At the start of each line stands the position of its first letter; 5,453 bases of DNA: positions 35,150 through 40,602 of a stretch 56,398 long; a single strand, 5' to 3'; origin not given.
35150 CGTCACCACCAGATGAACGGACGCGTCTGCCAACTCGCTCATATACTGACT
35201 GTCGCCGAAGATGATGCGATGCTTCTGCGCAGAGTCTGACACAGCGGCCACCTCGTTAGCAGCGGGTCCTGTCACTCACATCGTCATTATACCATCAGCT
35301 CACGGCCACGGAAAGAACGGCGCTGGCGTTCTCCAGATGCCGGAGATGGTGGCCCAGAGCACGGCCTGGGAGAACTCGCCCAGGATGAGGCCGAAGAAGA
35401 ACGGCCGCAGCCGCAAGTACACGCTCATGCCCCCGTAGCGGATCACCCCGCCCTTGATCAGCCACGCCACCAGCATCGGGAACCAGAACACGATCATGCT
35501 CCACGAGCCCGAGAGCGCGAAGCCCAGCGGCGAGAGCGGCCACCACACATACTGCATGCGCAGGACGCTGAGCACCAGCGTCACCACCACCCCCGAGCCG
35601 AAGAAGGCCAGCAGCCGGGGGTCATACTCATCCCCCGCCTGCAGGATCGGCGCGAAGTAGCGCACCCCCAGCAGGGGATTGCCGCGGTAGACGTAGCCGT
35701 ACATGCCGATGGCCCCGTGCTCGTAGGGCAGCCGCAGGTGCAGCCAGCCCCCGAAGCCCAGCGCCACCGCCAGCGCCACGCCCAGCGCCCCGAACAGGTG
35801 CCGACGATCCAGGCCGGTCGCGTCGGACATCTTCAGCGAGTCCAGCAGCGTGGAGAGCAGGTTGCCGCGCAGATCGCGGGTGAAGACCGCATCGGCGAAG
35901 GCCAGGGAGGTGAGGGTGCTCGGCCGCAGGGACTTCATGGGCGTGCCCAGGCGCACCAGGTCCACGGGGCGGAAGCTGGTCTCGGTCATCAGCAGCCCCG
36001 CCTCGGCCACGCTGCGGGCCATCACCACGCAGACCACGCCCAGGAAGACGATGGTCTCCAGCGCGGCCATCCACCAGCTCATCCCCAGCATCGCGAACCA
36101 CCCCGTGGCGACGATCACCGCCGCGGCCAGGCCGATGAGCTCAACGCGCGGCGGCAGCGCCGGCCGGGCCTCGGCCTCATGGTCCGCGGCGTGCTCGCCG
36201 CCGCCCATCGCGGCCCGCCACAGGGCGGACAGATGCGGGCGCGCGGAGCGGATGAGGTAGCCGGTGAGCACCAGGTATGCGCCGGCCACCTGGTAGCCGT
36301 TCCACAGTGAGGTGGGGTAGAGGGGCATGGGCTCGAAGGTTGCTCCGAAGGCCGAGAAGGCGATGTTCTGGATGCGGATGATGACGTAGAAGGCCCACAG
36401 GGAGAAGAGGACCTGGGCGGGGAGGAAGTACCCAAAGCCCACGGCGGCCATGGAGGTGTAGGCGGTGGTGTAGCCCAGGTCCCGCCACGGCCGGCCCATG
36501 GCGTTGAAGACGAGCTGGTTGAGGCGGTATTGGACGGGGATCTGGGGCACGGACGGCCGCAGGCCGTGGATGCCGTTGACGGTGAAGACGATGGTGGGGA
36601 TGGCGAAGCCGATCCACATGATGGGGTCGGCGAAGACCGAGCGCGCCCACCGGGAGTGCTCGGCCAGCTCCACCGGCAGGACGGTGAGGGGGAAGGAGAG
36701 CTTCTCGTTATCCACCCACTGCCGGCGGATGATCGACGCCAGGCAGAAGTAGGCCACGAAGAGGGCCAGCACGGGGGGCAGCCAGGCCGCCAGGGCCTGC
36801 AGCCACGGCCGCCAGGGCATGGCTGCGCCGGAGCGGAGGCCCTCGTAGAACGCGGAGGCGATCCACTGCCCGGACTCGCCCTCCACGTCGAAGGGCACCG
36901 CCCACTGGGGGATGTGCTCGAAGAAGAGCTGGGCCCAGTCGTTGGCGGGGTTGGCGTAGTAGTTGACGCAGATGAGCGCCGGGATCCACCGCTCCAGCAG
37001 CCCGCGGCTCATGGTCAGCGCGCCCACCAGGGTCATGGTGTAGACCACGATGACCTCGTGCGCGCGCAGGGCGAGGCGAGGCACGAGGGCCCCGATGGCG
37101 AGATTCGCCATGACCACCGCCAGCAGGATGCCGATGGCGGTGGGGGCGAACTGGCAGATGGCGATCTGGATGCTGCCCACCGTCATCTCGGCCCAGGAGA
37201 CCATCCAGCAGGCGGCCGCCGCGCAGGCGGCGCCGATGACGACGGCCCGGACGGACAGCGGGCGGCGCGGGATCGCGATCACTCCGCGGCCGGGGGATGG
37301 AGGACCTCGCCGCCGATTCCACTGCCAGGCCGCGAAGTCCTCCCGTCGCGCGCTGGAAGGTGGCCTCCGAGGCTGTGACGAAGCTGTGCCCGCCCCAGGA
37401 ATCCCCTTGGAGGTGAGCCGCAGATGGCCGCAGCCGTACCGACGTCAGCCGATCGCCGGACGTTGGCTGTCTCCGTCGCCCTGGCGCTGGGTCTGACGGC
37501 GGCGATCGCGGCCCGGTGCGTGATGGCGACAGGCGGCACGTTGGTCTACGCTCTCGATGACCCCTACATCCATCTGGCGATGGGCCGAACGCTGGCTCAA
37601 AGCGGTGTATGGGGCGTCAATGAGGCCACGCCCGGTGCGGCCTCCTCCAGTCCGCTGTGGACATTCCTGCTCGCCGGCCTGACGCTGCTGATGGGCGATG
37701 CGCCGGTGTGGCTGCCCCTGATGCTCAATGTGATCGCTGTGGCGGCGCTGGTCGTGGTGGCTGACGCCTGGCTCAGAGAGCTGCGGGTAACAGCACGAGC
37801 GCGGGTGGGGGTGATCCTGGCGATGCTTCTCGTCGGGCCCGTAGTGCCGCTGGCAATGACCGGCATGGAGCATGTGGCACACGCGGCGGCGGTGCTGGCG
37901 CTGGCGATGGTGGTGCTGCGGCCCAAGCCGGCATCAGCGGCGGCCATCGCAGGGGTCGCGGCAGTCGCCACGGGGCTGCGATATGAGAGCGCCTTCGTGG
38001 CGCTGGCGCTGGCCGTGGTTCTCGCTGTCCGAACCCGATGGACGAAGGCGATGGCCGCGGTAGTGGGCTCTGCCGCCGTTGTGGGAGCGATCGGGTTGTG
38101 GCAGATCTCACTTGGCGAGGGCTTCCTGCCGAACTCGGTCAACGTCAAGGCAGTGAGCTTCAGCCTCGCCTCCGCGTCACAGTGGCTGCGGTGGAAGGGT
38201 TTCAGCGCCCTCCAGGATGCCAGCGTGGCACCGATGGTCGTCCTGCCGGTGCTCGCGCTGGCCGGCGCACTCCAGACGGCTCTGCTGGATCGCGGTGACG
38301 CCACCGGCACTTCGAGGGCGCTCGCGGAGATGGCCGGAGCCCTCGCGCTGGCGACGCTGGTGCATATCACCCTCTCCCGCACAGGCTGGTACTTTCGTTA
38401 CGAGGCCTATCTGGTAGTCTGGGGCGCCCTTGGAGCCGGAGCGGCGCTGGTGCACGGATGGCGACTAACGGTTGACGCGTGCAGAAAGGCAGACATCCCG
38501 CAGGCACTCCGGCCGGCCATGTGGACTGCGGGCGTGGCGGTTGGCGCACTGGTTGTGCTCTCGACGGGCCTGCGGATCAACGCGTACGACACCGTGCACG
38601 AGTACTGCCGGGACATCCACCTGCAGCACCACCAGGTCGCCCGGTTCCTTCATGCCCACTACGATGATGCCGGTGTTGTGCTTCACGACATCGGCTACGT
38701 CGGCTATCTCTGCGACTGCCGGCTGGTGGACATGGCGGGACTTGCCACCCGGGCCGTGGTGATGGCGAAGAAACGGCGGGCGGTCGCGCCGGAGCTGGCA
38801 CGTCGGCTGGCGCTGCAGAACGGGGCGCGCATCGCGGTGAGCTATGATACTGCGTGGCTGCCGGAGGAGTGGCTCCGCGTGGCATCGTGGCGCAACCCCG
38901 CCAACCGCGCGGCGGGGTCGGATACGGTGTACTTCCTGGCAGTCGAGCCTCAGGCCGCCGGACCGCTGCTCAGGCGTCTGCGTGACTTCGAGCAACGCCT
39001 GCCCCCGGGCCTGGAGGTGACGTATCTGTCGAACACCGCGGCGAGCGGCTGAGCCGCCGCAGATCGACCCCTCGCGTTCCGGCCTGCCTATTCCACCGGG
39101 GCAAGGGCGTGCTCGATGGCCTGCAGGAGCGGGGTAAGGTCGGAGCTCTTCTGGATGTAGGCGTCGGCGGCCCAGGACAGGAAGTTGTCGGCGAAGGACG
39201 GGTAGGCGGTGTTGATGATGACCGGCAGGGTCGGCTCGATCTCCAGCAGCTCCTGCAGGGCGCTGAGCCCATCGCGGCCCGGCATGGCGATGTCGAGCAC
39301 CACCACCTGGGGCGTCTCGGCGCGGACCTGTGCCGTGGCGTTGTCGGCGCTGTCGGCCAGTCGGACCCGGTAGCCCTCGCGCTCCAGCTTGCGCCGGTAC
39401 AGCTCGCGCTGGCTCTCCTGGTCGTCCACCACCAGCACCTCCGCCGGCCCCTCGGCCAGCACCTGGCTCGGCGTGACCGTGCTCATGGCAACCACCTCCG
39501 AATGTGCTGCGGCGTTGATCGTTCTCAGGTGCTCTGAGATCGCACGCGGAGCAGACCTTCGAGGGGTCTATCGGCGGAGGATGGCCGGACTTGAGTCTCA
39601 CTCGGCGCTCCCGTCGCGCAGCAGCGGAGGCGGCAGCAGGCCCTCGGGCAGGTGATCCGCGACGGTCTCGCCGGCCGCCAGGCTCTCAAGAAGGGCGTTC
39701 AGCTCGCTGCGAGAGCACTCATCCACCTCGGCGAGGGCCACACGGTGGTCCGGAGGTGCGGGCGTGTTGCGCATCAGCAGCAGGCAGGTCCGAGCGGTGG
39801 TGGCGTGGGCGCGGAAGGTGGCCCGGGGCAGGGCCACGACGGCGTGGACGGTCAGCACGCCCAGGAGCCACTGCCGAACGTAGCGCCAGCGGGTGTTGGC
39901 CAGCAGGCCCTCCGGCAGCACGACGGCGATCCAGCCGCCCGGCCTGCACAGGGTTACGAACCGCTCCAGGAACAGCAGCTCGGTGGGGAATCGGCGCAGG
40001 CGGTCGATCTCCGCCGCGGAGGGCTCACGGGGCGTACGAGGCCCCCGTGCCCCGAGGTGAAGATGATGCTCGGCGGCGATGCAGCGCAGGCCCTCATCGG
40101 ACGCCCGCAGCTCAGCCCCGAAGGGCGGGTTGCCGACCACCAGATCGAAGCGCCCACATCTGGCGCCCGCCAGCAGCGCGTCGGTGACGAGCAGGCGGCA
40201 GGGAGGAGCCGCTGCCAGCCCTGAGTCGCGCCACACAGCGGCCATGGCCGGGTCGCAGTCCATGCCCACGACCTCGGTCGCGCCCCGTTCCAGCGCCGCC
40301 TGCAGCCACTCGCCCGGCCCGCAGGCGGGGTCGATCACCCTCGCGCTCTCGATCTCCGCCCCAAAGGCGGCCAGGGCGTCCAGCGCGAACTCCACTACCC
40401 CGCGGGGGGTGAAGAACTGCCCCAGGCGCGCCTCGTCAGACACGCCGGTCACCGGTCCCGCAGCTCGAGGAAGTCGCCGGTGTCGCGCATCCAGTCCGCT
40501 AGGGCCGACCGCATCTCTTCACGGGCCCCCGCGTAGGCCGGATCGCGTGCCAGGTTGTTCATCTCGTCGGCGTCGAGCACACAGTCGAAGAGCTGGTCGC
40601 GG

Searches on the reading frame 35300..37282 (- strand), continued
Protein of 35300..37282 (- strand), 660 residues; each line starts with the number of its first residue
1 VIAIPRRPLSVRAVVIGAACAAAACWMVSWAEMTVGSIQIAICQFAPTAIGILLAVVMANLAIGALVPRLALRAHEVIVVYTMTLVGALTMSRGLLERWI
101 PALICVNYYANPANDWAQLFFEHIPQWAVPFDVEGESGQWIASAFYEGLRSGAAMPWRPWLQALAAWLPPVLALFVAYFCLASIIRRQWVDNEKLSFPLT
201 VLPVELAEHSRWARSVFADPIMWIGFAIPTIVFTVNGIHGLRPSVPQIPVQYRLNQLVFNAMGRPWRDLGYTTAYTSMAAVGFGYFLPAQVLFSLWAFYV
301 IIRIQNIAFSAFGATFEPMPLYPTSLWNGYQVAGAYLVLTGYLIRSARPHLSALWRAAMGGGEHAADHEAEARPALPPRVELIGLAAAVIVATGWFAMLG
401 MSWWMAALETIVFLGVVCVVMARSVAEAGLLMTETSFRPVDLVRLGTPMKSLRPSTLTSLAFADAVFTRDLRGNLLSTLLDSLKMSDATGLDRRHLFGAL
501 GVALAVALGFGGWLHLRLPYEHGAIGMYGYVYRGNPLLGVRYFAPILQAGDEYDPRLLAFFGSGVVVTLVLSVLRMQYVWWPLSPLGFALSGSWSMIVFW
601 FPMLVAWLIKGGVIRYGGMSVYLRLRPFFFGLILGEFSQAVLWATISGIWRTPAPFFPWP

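Call 69: search_protein_families(library=pfam, alignment_id=A4, max_evalue=0.00001)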
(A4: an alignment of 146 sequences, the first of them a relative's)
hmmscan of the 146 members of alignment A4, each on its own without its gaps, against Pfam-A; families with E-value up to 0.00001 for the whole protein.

A. member 1, L070:9496-9810:- (105 aa): 0 families

B. families by the number of members that match (of 146 scanned): 153 families (the first 25 are shown)
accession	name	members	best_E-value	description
PF00072.30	Response_reg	4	4.2e-30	Response regulator receiver domain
PF00583.31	Acetyltransf_1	4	1.3e-19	Acetyltransferase (GNAT) family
PF13508.13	Acetyltransf_7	3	1.7e-16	Acetyltransferase (GNAT) domain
PF13673.13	Acetyltransf_10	3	1.1e-13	Acetyltransferase (GNAT) domain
PF12831.13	FAD_oxidored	2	3e-101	FAD dependent oxidoreductase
PF13646.12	HEAT_2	2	4.3e-54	HEAT repeats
PF03130.22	HEAT_PBS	2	1.2e-34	PBS lyase HEAT-like repeat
PF13088.12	BNR_2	2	5.8e-34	BNR repeat-like domain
PF04389.22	Peptidase_M28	2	1.4e-31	Peptidase family M28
PF00989.32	PAS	2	1.7e-30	PAS fold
PF02518.31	HATPase_c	2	1.2e-29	Histidine kinase-, DNA gyrase B-, and HSP90-like ATPase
PF13426.13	PAS_9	2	3.9e-29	PAS domain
PF01408.29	GFO_IDH_MocA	2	8.5e-28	Oxidoreductase family, NAD-binding Rossmann fold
PF01663.27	Phosphodiest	2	5.5e-24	Type I phosphodiesterase / nucleotide pyrophosphatase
PF02985.28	HEAT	2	1.2e-22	HEAT repeat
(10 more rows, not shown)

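Call 73: search_protein_families(library=ncbifam, proteins=[P0361, P0362, P0368, P0363, P0160], max_evalue=10)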
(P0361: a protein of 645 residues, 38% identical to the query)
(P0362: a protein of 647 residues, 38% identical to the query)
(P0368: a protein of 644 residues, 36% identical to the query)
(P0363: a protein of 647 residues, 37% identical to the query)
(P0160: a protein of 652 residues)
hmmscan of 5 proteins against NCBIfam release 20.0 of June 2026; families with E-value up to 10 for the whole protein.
P0361 (645 aa): 0 families

P0362 (647 aa): 0 families

P0368 (644 aa): 0 families

P0363 (647 aa): 0 families

P0160 (652 aa): 0 families

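Call 91: search_solved_structures(query=P0361, max_evalue=10, show_alignments=3)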
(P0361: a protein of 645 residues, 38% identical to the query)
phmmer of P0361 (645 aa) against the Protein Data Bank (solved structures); distinct sequences matched with E-value up to 10: 2.
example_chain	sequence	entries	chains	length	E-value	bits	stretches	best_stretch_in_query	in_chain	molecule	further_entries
7zw1_A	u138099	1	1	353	0.028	16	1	139-185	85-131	Peripherin-2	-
7vd7_A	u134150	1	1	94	2.3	9.7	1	362-387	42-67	toxin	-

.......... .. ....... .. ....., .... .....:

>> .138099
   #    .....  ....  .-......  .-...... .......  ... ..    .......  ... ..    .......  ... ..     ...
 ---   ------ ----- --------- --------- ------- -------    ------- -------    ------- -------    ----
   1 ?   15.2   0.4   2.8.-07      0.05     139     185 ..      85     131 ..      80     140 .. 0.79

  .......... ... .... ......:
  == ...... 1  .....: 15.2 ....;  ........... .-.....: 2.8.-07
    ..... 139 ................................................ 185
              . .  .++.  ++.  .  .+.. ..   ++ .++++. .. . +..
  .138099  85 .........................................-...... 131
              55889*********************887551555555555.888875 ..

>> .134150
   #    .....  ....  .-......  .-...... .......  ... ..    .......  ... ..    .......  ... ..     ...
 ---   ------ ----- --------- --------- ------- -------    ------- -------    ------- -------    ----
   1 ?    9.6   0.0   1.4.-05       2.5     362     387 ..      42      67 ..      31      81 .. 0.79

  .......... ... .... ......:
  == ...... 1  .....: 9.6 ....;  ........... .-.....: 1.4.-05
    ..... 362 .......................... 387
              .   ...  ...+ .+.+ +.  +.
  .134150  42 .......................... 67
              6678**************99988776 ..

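Call 94: find_encoding_contigs(protein=P0258, flank=6000, max_places=2)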
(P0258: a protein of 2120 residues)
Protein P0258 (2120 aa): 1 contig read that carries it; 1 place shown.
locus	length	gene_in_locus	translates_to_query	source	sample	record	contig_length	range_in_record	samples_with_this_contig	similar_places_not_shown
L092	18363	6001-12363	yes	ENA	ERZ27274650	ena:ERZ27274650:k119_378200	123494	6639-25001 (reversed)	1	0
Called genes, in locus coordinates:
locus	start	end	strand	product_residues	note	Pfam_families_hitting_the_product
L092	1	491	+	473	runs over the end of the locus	PF00884:Sulfatase, PF01663:Phosphodiest (faint), PF16347:SGSH_C (weak)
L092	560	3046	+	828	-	-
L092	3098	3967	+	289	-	PF05721:PhyH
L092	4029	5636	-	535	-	PF01839:FG-GAP (faint), PF13517:FG-GAP_3, PF07593:UnbV_ASPIC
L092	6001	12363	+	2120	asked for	PF12704:MacB_PCD (faint), PF02687:FtsX, PF20581:DUF6785, PF20580:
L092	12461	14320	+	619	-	PF01839:FG-GAP (faint), PF13517:FG-GAP_3, PF07593:UnbV_ASPIC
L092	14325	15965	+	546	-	PF01839:FG-GAP (faint), PF13517:FG-GAP_3, PF07593:UnbV_ASPIC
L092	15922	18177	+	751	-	PF01839:FG-GAP (faint), PF13517:FG-GAP_3, PF07593:UnbV_ASPIC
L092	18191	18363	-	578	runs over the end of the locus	-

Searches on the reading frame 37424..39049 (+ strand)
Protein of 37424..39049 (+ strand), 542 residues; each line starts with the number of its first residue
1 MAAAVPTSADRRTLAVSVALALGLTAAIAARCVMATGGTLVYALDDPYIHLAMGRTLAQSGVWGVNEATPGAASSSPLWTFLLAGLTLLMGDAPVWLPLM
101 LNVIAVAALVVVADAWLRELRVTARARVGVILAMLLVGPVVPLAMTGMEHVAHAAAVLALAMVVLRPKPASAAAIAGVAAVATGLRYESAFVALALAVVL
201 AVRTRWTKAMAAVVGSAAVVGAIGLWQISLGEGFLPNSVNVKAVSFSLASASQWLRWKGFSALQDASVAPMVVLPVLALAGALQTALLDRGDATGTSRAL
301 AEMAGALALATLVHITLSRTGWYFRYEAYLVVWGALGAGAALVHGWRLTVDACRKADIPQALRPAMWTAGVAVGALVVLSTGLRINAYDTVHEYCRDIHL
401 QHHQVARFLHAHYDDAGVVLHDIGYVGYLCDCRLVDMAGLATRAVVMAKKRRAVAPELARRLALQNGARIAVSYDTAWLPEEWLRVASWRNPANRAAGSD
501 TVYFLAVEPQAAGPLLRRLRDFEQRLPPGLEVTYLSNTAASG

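Call 4: search_protein_families(library=pfam, proteins=[window:37424-39049:+], max_evalue=1)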
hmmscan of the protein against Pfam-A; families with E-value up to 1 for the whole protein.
window:37424-39049:+ (542 aa): 0 families

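Call 5: search_protein_families(library=ncbifam, proteins=[window:37424-39049:+], max_evalue=1)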
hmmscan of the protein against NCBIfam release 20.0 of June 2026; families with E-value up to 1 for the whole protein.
window:37424-39049:+ (542 aa): 1 family
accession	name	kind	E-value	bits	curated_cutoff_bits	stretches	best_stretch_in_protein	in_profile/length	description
NF047440.1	LA3751_2_3_fam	subfamily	6.9e-06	25.1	200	1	78-279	84-292/460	LA_3751/LA_3752 family putative glycosyltransferase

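Call 98: search_solved_structures(query=window:37424-39049:+, max_evalue=10)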
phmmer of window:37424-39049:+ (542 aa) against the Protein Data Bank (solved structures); distinct sequences matched with E-value up to 10: 2.
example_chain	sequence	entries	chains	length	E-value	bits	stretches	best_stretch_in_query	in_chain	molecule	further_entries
8sbm_A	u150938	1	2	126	0.12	14.4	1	411-518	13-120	GAF domain-containing protein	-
3zxo_A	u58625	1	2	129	0.13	14.3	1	411-518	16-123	REDOX SENSOR HISTIDINE KINASE RESPONSE REGULATOR DEVS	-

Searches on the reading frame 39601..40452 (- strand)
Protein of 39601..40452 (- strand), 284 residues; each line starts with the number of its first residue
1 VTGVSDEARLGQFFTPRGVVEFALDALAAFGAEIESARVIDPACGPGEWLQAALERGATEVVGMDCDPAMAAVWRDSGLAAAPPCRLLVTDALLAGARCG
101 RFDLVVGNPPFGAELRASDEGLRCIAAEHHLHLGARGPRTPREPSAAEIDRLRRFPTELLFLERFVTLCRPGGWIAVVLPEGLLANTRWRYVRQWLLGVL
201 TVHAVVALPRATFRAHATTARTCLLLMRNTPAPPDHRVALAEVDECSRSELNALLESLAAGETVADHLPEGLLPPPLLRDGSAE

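Call 9: search_protein_families(library=pfam, proteins=[window:39601-40452:-], max_evalue=0.001)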
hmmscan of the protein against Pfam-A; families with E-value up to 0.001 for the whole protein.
window:39601-40452:- (284 aa): 7 families
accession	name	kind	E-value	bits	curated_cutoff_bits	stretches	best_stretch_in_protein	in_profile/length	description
PF02384.22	N6_Mtase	-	4.1e-14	53.1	20.4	2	101-241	125-244/311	N-6 DNA Methylase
PF13649.12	Methyltransf_25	-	5.9e-08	33.7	27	1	39-107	1-70/97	Methyltransferase domain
PF01728.25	FtsJ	-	5.1e-06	27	24.1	1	26-69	12-56/181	FtsJ-like methyltransferase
PF07669.17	Eco57I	-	5.6e-05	23.7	25.3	1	100-205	73-162/171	Eco57I restriction-modification methylase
PF13489.12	Methyltransf_23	-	7.7e-05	22.9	27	0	24-72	10-58/164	Methyltransferase domain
PF08241.18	Methyltransf_11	-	0.00014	22.9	21.2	1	41-106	2-65/95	Methyltransferase domain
PF05175.20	MTS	-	0.00084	19.4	23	0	35-125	31-122/170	Methyltransferase small domain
